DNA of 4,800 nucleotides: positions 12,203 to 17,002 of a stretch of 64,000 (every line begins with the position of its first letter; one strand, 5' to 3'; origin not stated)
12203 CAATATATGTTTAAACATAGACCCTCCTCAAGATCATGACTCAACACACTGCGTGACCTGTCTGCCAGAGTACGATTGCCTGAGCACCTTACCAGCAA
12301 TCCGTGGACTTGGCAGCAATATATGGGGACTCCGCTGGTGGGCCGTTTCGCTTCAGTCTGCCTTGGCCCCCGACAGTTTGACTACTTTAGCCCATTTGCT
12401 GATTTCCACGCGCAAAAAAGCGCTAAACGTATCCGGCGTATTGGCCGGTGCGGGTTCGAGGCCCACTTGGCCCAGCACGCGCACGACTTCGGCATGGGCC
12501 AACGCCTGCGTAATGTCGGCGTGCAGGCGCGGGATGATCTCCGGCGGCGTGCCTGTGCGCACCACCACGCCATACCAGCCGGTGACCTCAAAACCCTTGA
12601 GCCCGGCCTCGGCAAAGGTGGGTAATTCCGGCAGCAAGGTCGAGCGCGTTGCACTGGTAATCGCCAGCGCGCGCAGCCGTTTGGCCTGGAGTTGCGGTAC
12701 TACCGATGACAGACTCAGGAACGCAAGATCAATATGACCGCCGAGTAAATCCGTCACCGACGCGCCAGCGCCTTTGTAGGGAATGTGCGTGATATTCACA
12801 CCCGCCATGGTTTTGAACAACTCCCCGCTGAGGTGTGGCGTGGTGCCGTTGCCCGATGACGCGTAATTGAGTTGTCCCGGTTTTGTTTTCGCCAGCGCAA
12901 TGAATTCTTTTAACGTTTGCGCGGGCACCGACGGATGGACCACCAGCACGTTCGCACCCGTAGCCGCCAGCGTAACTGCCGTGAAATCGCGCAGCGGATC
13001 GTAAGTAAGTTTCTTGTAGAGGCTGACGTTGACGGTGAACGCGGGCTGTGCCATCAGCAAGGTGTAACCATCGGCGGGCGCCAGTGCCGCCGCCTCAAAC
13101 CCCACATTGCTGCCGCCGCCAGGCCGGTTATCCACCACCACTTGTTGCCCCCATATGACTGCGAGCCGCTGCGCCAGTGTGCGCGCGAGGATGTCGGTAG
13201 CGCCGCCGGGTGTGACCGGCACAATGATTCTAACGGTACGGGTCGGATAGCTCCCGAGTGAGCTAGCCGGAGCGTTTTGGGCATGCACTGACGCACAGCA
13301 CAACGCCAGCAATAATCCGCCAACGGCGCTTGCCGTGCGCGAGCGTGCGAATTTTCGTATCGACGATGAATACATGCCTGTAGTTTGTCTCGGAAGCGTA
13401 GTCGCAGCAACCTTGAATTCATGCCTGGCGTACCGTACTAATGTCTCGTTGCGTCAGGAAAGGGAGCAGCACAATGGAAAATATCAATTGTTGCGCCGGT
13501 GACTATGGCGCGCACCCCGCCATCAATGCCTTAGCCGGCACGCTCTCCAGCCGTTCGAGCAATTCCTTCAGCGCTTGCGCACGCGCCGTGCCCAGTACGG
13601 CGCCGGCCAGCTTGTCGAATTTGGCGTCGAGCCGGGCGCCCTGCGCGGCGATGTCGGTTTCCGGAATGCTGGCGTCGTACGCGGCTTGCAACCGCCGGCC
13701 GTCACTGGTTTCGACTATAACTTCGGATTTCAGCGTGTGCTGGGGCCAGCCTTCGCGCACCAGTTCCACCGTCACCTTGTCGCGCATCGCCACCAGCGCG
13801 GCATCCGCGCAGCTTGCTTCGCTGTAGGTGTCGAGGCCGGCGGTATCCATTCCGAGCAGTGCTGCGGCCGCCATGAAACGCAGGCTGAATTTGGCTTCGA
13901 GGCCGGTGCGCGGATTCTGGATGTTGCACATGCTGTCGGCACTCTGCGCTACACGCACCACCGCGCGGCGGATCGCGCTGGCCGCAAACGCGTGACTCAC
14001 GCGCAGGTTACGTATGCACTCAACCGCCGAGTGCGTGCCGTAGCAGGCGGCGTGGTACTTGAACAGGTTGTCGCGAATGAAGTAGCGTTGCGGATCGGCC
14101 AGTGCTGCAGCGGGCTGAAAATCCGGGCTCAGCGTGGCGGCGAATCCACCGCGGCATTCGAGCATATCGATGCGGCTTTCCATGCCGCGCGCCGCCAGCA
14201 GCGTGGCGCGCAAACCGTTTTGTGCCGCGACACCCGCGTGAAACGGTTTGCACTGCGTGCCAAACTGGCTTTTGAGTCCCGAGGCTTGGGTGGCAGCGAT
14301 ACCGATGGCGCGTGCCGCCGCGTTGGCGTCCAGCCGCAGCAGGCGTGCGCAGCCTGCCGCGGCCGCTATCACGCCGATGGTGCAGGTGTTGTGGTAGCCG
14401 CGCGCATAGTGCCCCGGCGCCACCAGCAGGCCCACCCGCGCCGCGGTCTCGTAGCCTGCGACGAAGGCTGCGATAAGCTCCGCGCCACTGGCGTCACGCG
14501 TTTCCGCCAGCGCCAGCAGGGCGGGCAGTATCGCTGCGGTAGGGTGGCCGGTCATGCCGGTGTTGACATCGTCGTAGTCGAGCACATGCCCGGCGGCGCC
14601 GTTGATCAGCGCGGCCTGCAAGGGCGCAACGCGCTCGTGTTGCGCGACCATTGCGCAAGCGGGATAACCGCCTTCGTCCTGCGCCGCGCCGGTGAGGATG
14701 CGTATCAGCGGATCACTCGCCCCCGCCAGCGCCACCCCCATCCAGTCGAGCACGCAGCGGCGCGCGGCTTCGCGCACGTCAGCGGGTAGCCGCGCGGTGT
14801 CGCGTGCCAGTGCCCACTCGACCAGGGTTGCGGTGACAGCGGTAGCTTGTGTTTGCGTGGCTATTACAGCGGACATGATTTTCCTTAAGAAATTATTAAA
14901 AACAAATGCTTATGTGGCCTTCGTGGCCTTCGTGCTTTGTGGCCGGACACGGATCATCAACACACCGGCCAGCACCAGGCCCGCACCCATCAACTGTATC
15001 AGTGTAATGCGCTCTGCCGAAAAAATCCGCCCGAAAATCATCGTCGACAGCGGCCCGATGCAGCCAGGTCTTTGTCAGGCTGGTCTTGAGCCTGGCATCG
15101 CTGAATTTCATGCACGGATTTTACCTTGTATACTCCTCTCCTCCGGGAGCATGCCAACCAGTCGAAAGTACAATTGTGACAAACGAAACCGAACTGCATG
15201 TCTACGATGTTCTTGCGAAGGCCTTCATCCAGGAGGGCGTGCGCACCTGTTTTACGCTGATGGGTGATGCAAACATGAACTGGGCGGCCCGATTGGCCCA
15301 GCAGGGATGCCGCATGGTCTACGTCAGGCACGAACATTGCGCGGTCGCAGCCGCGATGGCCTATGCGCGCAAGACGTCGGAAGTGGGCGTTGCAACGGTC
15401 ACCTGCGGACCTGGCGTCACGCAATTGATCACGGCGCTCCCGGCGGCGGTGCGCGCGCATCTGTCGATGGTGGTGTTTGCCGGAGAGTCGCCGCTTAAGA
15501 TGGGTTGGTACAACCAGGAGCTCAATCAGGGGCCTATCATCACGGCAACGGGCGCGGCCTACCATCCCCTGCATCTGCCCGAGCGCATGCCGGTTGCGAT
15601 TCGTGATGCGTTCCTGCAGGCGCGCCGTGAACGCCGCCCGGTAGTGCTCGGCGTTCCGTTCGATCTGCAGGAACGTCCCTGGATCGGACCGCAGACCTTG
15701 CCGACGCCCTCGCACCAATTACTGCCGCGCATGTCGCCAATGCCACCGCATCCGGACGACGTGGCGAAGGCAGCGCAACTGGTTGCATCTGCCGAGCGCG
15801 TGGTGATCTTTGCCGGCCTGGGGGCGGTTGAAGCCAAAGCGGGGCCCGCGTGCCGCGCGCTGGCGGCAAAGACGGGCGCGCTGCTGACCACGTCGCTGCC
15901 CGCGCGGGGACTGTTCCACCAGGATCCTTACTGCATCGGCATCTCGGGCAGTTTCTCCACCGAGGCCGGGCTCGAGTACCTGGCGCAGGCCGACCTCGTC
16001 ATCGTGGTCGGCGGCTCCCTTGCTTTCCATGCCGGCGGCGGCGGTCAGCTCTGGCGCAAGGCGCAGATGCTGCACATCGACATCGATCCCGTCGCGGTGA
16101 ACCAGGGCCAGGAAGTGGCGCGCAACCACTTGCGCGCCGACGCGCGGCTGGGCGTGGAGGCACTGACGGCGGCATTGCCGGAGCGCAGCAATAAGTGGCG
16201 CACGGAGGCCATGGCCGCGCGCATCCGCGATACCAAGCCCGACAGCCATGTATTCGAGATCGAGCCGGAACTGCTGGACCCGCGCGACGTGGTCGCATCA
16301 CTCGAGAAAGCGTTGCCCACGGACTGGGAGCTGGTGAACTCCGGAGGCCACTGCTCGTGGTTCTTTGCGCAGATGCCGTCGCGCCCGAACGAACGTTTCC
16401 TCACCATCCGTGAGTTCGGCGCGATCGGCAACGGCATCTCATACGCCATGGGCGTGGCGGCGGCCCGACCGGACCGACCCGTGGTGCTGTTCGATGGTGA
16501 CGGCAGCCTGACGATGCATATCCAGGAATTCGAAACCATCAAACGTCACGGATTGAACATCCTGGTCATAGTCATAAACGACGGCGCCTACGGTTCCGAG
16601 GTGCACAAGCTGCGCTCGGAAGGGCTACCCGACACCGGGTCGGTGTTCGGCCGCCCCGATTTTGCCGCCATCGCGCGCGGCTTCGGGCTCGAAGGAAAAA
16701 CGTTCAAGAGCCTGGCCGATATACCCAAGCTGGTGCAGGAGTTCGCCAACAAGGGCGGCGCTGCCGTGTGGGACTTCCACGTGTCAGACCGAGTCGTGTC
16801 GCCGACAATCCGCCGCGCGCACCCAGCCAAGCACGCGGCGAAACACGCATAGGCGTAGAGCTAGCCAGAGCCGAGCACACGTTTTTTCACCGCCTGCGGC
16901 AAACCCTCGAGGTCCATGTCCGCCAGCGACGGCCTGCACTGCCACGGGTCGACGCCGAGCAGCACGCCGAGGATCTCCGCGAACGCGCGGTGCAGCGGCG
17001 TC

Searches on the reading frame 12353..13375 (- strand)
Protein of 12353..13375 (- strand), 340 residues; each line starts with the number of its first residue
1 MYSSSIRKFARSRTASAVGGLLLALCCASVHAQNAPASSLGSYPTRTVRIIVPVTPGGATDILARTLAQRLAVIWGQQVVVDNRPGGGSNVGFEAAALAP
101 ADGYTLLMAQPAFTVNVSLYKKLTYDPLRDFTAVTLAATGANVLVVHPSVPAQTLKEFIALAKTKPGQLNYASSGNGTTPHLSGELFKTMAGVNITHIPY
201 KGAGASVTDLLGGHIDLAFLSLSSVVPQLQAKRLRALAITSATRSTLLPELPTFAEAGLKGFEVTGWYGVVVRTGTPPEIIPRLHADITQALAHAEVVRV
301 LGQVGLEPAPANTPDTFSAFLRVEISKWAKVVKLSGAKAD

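Call 12: search_protein_families(library=pfam, proteins=[window:12353-13375:-])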
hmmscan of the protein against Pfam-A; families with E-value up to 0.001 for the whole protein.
window:12353-13375:- (340 aa): 1 family
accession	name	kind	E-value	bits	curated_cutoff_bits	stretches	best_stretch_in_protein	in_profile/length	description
PF03401.19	TctC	-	7.7e-71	239.2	27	1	64-333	2-270/274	Tripartite tricarboxylate transporter family receptor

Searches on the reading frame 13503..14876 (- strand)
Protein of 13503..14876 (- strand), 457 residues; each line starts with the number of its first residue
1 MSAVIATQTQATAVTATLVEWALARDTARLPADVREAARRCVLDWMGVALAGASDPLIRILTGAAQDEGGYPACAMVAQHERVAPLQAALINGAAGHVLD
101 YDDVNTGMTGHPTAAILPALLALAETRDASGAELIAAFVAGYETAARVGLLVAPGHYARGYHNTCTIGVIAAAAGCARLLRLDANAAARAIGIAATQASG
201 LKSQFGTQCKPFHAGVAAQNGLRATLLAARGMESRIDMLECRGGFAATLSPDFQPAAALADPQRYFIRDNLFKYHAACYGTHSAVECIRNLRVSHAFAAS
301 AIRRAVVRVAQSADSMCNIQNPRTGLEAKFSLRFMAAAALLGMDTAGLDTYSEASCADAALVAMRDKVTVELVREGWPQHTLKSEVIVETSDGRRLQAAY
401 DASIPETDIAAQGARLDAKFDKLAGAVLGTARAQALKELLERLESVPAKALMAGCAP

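Call 12: search_protein_families(library=pfam, proteins=[window:13503-14876:-])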
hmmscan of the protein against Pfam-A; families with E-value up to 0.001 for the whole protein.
window:13503-14876:- (457 aa): 2 families
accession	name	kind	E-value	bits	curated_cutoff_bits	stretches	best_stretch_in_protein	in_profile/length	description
PF03972.19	MmgE_PrpD_N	-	2e-61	207.8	32.1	1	18-255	3-241/244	MmgE/PrpD N-terminal domain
PF19305.4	MmgE_PrpD_C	-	1.1e-25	90.9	32.1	1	275-444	1-172/173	MmgE/PrpD C-terminal domain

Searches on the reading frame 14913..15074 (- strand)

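Call 63: search_protein_families(library=pfam, proteins=[window:14913-15074:-], max_evalue=0.01)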
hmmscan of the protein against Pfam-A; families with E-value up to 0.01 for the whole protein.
seq(54 aa): 2 families
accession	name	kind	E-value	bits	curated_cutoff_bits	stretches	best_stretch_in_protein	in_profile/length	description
PF00892.27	EamA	-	3.2e-06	27.9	28.2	1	7-41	99-133/135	EamA-like transporter family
PF08627.16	CRT-like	-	0.0052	16.3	26.9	1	11-43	108-140/335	CRT-like, chloroquine-resistance transporter-like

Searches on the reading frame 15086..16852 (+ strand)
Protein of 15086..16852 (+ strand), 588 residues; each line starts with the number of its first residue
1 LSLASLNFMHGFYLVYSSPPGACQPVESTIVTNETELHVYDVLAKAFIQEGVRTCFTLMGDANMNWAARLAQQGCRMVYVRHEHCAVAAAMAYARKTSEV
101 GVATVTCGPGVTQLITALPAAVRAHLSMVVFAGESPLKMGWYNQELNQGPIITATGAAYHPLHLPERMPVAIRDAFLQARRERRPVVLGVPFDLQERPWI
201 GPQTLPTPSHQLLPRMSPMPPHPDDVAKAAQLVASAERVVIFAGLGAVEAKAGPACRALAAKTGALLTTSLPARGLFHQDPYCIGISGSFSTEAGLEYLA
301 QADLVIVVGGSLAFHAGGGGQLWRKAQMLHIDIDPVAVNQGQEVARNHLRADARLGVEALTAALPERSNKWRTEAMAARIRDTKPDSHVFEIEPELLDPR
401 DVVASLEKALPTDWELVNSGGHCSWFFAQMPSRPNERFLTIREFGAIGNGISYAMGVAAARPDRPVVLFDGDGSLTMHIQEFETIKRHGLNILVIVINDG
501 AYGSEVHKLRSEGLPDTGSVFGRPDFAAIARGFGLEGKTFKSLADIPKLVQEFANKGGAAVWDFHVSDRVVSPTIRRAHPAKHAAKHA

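Call 10: search_protein_families(library=pfam, proteins=[window:15086-16852:+])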
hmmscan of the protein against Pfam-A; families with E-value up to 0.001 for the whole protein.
window:15086-16852:+ (588 aa): 3 families
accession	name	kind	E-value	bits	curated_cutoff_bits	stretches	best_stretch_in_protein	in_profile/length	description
PF02775.26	TPP_enzyme_C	-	8.5e-30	104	21.9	1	420-562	3-149/151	Thiamine pyrophosphate enzyme, C-terminal TPP binding domain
PF02776.23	TPP_enzyme_N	-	2.4e-24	85.8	26.8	1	39-138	3-103/119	Thiamine pyrophosphate enzyme, N-terminal TPP binding domain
PF00205.28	TPP_enzyme_M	-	1.7e-23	83.2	30.4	1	226-360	1-137/137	Thiamine pyrophosphate enzyme, central domain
